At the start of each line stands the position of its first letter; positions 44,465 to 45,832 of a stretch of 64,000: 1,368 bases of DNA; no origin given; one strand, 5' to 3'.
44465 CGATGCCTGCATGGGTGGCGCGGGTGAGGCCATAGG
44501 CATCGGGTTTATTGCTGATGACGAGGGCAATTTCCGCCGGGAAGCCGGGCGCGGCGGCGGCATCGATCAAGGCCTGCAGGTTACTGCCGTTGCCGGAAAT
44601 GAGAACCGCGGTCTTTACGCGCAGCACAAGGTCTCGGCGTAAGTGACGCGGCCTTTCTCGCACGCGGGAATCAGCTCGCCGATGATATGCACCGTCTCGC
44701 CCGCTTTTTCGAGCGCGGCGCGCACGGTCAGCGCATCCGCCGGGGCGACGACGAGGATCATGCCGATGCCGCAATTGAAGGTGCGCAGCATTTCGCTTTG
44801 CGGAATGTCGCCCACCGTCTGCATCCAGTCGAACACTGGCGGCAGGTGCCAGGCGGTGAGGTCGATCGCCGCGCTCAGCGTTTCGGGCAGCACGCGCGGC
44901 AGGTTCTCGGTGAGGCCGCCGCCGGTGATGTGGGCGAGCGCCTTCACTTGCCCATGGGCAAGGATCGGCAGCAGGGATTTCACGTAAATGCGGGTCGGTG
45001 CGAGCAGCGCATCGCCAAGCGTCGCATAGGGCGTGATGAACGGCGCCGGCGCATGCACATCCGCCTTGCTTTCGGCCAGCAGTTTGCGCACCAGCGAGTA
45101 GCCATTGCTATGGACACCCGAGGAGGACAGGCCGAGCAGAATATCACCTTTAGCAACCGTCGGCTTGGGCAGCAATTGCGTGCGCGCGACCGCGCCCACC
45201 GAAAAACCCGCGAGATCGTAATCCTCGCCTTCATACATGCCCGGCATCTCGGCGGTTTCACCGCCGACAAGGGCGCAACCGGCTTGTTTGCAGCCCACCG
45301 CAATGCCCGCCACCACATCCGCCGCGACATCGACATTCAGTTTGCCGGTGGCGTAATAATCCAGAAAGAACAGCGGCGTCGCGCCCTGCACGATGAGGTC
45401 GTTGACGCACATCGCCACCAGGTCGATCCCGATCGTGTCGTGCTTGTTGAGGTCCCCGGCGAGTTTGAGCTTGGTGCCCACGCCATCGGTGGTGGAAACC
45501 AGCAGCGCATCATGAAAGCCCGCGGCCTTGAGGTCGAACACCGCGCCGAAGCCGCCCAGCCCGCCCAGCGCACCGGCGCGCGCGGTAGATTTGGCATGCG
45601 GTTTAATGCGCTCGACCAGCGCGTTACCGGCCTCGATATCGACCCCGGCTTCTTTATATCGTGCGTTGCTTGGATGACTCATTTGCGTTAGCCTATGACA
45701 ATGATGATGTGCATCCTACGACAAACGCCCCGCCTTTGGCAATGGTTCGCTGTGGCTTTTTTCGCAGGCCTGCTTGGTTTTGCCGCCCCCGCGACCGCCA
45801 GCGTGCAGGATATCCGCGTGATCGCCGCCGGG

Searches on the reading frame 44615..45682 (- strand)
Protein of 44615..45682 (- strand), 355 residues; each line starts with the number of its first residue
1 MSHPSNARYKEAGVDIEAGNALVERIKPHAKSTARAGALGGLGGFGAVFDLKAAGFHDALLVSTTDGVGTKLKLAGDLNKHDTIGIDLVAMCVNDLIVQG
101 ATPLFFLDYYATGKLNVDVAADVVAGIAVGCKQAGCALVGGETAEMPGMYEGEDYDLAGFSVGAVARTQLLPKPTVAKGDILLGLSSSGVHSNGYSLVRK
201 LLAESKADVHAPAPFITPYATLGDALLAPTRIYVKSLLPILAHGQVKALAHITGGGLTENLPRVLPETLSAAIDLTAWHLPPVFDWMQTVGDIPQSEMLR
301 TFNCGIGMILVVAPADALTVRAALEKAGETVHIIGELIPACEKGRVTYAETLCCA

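Call 66: search_protein_families(library=pfam, proteins=[window:44615-45682:-], max_evalue=0.00001)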
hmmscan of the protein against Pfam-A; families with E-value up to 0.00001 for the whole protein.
window:44615-45682:- (355 aa): 2 families
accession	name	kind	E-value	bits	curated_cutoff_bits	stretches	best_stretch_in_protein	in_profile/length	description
PF02769.27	AIRS_C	-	2e-38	132.4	23.1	1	178-340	2-148/156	AIR synthase related protein, C-terminal domain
PF00586.29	AIRS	-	1e-23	84.3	24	1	58-165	12-112/112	AIR synthase related protein, N-terminal domain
